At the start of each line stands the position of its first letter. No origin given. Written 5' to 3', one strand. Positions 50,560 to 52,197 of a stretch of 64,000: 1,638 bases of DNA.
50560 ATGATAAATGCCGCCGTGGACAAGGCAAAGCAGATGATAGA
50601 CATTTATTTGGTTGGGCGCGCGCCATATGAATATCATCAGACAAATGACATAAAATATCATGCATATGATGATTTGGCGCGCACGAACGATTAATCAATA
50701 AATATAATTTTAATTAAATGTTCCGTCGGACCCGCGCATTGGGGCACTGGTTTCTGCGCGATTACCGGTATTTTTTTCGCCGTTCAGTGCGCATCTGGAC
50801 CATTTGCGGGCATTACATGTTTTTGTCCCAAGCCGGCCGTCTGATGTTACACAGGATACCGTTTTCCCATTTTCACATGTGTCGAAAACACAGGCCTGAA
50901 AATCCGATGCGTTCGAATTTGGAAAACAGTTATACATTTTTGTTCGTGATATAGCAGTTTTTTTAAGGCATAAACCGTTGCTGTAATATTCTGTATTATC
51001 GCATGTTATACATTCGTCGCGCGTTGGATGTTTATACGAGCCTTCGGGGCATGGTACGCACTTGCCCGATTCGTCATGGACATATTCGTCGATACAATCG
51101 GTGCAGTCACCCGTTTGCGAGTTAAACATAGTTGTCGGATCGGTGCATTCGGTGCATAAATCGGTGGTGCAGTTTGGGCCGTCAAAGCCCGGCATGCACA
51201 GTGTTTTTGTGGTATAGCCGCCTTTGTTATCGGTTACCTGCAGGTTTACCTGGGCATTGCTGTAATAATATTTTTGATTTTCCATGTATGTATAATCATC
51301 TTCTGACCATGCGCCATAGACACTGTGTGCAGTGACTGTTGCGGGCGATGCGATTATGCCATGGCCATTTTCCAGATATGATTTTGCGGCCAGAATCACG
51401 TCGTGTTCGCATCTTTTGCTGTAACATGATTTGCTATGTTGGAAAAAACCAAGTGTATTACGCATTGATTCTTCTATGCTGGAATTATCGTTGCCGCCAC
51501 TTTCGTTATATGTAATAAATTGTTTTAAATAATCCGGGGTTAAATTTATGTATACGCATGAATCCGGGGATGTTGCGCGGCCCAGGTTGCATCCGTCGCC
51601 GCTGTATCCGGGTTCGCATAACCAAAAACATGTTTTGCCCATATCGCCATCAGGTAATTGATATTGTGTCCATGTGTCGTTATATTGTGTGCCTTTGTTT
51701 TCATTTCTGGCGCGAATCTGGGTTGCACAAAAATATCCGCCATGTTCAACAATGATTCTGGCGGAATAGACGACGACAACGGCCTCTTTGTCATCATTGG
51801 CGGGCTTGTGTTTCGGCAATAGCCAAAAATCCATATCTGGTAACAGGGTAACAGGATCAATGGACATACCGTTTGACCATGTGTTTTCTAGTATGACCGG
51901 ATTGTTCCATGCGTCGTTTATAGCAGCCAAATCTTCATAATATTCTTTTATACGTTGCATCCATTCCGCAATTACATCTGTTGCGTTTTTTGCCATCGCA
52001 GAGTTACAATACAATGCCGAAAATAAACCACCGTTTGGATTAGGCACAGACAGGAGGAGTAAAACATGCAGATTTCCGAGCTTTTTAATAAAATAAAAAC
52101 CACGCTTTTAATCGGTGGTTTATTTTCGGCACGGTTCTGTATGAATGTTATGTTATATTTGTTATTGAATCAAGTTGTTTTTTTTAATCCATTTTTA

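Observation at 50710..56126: Two large cysteine-rich proteins with eukaryote-like EGF / ephrin-receptor-like repeats flanking xth and an acyl-CoA synthetase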

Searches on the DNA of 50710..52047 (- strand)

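Call 91: search_rna_families(sources=[L003, L013, L011], threshold=evalue, max_evalue=1)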
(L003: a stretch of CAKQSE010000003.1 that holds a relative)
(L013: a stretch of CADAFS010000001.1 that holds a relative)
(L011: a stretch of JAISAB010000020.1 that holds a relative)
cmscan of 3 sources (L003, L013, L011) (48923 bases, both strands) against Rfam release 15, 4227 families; matches with E-value up to 1: 12.
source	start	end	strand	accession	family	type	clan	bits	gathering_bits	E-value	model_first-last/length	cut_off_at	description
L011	13690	13820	-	RF00512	Leu_leader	Cis-reg; leader;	-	44.9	50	4e-06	1-148/148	no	Leucine operon leader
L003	7807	7883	+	RF02221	sRNA-Xcc1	Gene; sRNA;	-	36.9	53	0.0066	1-87/87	no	sRNA-Xcc1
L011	11816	11898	-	RF03857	mir-3129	Gene; miRNA;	-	32.2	90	0.012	1-82/82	no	mir-3129 microRNA precursor family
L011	11816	11898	+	RF03857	mir-3129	Gene; miRNA;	-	31.9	90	0.014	1-82/82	no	mir-3129 microRNA precursor family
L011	14960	15033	-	RF02221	sRNA-Xcc1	Gene; sRNA;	-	31.1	53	0.16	1-87/87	no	sRNA-Xcc1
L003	4133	4192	+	RF02351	psRNA14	Gene; sRNA;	-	30.5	60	0.31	1-84/84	no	Proteobacteria sRNA psRNA14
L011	13688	13739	-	RF01859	Phe_leader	Cis-reg; leader;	-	29.4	55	0.61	1-125/125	no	Phenylalanine leader peptide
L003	14900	14973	-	RF00005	tRNA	Gene; tRNA;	CL00001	28.1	29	0.081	11-71/71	5'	tRNA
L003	4118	4187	+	RF02621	BSnc120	Gene; sRNA;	-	26.1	114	0.084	1-88/88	no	Brucella sRNA 120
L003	4122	4203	-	RF02621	BSnc120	Gene; sRNA;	-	25.5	114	0.13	1-88/88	no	Brucella sRNA 120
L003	4108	4199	+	RF00007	U12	Gene; snRNA; splicing;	CL00006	25.1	53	0.53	1-151/151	no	U12 minor spliceosomal RNA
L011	15105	15158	-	RF03163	c4-a1b1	Gene; antisense;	CL00128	24.1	46.7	0.06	1-53/53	no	a1, b1 targets of C4 antisense RNA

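Call 92: search_rna_families(source=L003, start=7700, end=7920, threshold=evalue, max_evalue=10, show_alignments=2)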
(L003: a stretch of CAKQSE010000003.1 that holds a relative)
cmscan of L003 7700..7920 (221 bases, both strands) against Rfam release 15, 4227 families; matches with E-value up to 10: 9.
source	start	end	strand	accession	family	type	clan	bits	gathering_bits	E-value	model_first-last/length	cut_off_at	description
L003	7807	7883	+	RF02221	sRNA-Xcc1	Gene; sRNA;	-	36.9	53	3e-05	1-87/87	no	sRNA-Xcc1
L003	7801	7858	+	RF00904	mir-392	Gene; miRNA;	-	20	62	0.15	1-75/75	no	mir-392 microRNA precursor family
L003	7769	7867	+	RF00290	BaMV_CRE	Cis-reg;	-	16.7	100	0.17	1-140/140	no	Bamboo mosaic potexvirus (BaMV) cis-regulatory element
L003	7781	7893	-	RF00515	PyrR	Cis-reg;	-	16.5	54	4.6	1-115/115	no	PyrR binding site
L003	7834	7903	-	RF00063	SscA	Gene;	-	16.1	60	2.7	1-96/96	no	SscA RNA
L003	7841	7907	+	RF02362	Yfr10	Gene; sRNA;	-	16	43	5.7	1-78/78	no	Cyanobacterial functional RNA 10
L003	7766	7831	-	RF02674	AsdA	Gene; antisense;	-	13.2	52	2.4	1-81/81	no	antisense RNA of dnaA mRNA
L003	7813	7856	+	RF01087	PK-repZ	Cis-reg;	-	10.1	44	6.3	1-150/150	no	Pseudoknot of the regulatory region of the repZ gene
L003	7713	7766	+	RF03163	c4-a1b1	Gene; antisense;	CL00128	9.8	46.7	5.7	1-53/53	no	a1, b1 targets of C4 antisense RNA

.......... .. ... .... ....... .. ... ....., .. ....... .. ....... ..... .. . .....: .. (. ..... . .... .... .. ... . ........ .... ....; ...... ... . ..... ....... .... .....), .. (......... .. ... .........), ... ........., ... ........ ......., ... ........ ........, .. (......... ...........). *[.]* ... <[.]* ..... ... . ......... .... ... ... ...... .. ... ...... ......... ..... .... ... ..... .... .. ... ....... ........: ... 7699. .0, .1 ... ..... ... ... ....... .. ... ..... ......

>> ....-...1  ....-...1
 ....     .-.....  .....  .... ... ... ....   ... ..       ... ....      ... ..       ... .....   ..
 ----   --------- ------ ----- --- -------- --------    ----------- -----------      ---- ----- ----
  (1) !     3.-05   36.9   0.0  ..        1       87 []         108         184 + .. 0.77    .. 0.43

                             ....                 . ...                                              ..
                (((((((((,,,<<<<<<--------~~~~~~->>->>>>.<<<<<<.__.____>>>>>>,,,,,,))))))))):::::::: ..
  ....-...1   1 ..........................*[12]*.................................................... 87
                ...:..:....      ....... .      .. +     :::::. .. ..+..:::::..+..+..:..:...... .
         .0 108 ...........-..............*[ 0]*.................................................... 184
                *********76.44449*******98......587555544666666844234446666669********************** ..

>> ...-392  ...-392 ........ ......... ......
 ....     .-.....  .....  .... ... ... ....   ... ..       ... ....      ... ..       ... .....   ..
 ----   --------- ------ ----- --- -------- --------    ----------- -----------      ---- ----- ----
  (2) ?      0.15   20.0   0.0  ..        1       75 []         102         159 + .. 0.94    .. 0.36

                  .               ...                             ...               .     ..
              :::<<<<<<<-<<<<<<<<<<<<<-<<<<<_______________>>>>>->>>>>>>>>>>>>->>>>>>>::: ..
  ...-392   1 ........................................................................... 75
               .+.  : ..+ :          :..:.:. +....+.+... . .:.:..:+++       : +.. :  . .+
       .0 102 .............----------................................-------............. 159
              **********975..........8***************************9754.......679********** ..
